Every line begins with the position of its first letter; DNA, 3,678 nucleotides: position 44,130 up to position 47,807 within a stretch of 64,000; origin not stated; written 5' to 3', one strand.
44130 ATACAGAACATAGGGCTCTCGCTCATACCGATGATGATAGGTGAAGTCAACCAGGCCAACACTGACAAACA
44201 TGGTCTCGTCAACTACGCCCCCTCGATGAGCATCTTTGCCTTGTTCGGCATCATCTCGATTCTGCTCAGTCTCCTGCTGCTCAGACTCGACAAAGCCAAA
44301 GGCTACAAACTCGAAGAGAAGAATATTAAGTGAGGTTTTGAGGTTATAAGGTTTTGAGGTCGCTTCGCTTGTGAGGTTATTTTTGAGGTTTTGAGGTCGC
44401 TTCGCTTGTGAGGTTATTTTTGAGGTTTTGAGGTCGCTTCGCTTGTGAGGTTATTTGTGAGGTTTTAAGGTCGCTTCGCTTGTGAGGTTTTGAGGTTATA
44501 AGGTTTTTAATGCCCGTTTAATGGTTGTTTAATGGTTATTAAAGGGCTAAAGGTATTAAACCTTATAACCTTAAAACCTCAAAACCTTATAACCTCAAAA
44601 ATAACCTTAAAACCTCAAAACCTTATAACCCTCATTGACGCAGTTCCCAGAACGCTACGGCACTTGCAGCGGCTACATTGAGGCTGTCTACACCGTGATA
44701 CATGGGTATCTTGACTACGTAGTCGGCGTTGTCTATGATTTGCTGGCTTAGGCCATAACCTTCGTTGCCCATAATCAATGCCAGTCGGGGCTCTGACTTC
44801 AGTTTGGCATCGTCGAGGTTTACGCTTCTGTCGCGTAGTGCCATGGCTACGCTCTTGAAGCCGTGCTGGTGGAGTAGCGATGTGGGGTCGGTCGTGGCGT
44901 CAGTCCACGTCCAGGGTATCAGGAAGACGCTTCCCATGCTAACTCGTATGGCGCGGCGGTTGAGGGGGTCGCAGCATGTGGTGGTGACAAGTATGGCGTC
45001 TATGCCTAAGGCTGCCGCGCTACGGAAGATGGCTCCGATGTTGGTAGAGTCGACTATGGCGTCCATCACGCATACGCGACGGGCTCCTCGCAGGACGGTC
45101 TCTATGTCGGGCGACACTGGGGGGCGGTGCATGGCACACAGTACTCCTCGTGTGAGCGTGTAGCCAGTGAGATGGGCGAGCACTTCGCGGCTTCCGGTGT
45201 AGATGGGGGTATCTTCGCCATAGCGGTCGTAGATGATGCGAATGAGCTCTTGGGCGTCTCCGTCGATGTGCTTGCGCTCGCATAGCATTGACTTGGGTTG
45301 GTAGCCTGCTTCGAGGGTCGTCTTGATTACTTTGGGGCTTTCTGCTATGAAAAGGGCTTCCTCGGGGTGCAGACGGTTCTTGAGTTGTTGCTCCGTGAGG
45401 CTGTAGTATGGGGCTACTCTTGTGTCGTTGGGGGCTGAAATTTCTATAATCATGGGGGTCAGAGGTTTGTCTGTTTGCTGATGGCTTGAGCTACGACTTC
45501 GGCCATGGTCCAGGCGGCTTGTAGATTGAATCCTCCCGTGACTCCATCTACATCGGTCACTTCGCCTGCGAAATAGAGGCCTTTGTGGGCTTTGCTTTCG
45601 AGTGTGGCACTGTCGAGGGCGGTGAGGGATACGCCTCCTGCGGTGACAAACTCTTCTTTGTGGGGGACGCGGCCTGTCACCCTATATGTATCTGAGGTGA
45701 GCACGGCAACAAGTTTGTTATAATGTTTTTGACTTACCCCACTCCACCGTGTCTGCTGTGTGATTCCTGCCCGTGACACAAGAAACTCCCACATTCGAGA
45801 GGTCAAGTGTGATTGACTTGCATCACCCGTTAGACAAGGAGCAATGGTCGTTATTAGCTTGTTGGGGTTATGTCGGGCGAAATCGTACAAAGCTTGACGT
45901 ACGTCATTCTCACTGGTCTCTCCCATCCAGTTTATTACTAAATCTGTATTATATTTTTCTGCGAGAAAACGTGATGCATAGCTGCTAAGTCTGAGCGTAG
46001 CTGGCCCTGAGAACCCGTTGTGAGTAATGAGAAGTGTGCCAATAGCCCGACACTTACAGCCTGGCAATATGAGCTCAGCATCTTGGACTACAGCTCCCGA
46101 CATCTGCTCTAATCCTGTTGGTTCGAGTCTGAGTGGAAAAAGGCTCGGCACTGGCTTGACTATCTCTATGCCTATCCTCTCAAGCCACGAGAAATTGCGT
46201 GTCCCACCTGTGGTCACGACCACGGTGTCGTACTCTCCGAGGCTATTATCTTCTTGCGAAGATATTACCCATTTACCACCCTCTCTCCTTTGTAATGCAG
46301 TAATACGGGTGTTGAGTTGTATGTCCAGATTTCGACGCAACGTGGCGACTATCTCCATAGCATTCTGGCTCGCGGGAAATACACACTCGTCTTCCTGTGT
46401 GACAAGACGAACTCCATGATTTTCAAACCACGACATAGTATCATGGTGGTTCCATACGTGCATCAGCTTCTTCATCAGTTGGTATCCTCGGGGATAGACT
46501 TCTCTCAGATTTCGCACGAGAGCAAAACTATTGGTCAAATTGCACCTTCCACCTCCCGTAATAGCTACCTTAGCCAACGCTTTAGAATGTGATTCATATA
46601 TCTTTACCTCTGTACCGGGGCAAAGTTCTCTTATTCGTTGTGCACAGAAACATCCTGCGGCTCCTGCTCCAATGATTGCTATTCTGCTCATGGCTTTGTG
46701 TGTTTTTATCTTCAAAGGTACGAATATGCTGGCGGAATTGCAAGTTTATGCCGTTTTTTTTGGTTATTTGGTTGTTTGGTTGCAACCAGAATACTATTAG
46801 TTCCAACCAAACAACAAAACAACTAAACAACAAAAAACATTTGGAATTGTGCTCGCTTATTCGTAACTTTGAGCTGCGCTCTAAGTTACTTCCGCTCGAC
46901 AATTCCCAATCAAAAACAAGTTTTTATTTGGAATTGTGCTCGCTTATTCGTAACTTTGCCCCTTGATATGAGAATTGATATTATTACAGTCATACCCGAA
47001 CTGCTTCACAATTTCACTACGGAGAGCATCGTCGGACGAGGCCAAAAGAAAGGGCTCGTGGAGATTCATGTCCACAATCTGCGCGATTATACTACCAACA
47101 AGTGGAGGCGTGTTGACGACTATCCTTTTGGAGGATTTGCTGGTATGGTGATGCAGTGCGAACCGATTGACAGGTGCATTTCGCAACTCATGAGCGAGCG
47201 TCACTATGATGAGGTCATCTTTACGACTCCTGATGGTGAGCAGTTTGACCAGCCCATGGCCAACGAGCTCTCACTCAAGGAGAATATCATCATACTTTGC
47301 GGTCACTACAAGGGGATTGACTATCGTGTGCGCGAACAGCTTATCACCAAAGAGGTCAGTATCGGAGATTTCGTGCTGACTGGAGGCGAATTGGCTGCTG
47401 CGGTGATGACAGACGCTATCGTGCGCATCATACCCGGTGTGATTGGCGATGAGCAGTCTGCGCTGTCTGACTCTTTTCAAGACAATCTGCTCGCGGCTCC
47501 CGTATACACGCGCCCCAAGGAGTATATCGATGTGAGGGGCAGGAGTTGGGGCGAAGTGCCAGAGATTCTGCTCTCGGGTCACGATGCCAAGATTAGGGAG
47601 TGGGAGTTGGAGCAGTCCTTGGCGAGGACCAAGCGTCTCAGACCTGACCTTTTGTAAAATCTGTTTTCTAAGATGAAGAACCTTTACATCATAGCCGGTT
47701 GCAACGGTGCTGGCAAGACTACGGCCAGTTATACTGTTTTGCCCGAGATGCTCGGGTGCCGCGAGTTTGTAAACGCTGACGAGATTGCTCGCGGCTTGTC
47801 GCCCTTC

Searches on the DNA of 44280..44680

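Call 72: search_rna_families(source=window, start=44280, end=44680, threshold=evalue, max_evalue=1)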
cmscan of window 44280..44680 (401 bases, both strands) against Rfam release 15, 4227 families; matches with E-value up to 1: 6.
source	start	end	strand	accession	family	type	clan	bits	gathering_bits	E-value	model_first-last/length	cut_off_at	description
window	44446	44611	+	RF04130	MIR7996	Gene; miRNA;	-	35.7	119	9.3e-05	1-190/190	no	MIR7996 microRNA precursor family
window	44481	44582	+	RF04172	MIR8675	Gene; miRNA;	-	32.7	90.8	0.0001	1-95/95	no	MIR8675 microRNA precursor family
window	44481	44583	+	RF04099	MIR837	Gene; miRNA;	-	30.8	117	0.00023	1-122/122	no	MIR837 microRNA precursor family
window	44489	44599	-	RF04099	MIR837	Gene; miRNA;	-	26.1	117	0.0042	1-122/122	no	MIR837 microRNA precursor family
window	44477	44586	-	RF00828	mir-75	Gene; miRNA;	-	21.3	60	0.053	1-92/92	no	mir-75 microRNA precursor family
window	44483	44619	+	RF02777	OppA_thermometer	Cis-reg; thermoregulator;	-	12.7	290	0.38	1-304/304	no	OppA 5' UTR thermometer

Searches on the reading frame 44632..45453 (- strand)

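Call 65: search_protein_families(library=pfam, proteins=[window:44632-45453:-])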
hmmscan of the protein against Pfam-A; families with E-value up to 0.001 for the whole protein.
window:44632-45453:- (273 aa): 1 family
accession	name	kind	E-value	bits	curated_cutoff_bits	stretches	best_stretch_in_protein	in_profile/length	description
PF00588.24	SpoU_methylase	-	1.2e-35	123.1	29.7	1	127-268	3-141/142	SpoU rRNA Methylase family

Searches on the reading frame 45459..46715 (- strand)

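Call 65: search_protein_families(library=pfam, proteins=[window:45459-46715:-])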
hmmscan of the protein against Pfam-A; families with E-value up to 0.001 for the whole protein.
window:45459-46715:- (418 aa): 8 families
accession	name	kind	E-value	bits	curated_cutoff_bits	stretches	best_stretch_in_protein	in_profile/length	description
PF03486.20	HI0933_like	-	9.9e-54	182.8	50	1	11-410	2-243/244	HI0933-like protein Rossmann domain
PF22780.1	HI0933_like_1st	-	1.5e-24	87.2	27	1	189-357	1-165/165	HI0933-like protein barrel and H2TH domain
PF07992.20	Pyr_redox_2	-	7.7e-08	32.5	26.1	0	100-185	167-251/291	Pyridine nucleotide-disulphide oxidoreductase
PF01266.30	DAO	-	2e-06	28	27.9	0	126-185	160-217/353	FAD dependent oxidoreductase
PF13454.12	NAD_binding_9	-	2.8e-06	27.8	21.8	0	13-64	1-54/155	FAD-NAD(P)-binding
PF00890.30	FAD_binding_2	-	9.7e-05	22.2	20.4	0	12-56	2-44/414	FAD binding domain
PF13450.12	NAD_binding_8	-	0.00033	21.3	21.9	1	14-45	1-30/68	NAD(P)-binding Rossmann-like domain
PF06039.21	Mqo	-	0.00067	18.7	27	0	123-184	187-253/489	Malate:quinone oxidoreductase (Mqo)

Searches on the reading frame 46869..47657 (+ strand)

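Call 65: search_protein_families(library=pfam, proteins=[window:46869-47657:+])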
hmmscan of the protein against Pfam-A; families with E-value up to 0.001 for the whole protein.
window:46869-47657:+ (262 aa): 1 family
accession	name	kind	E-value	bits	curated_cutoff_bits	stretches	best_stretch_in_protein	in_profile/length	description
PF01746.26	tRNA_m1G_MT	-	4.7e-54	183.5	27.3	1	57-259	3-195/195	tRNA (Guanine-1)-methyltransferase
